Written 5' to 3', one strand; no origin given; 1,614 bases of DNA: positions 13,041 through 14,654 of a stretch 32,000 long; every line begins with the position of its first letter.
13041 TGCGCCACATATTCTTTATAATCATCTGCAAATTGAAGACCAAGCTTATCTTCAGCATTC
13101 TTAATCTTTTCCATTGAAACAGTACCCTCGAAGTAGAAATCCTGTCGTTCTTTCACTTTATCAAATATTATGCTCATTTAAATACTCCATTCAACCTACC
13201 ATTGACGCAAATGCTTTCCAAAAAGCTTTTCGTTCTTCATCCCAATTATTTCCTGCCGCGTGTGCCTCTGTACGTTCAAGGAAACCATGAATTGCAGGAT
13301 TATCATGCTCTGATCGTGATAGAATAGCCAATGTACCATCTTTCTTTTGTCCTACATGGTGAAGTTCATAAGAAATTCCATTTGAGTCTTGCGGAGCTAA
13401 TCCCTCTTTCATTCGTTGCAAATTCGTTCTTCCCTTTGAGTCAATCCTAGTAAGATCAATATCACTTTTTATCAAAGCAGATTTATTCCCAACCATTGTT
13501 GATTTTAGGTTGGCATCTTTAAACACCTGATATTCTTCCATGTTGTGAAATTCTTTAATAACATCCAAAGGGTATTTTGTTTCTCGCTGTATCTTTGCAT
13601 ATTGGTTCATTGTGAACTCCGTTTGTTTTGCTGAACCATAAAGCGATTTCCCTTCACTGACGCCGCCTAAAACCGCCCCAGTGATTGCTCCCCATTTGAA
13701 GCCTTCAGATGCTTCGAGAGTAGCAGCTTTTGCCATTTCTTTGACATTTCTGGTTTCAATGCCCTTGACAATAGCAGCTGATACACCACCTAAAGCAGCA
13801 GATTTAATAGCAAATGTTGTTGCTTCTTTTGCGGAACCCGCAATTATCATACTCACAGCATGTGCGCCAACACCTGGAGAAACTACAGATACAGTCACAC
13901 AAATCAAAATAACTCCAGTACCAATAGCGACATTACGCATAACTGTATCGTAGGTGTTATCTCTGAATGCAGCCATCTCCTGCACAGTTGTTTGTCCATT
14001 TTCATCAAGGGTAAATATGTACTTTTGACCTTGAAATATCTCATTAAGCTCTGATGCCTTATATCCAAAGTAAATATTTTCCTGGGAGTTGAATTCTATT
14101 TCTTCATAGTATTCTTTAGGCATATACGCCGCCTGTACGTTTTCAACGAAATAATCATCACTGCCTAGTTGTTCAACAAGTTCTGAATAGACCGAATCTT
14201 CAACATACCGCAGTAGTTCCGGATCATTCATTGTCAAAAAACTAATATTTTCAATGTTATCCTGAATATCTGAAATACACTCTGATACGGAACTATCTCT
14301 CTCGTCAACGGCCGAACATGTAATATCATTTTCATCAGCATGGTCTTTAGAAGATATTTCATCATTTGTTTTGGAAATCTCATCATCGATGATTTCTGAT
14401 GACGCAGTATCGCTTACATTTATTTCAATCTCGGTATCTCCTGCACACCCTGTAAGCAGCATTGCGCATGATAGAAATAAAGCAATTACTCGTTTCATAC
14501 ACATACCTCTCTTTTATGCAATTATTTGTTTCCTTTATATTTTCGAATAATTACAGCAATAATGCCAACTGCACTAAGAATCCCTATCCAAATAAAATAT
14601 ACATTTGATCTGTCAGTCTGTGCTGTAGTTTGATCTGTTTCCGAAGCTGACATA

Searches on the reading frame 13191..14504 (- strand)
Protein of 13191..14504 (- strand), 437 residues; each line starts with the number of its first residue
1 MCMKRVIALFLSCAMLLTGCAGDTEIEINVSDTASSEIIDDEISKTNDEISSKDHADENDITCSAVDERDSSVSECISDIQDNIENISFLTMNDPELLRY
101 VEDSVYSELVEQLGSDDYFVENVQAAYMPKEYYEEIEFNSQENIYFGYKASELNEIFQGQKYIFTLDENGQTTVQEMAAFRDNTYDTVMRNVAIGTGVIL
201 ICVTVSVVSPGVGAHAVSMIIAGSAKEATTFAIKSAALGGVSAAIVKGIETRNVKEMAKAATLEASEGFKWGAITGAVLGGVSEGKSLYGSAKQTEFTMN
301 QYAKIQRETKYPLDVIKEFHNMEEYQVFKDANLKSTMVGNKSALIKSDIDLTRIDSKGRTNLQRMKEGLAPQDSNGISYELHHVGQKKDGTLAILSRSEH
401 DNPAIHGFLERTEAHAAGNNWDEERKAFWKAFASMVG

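Call 9: search_protein_families(library=pfam, proteins=[window:13191-14504:-], max_evalue=0.001)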
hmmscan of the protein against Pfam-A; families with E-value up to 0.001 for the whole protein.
window:13191-14504:- (437 aa): 1 family
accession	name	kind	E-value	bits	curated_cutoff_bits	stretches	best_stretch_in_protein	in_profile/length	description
PF14411.12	LHH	-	5.8e-18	65.3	23.3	1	360-433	1-74/76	A nuclease of the HNH/ENDO VII superfamily with conserved LHH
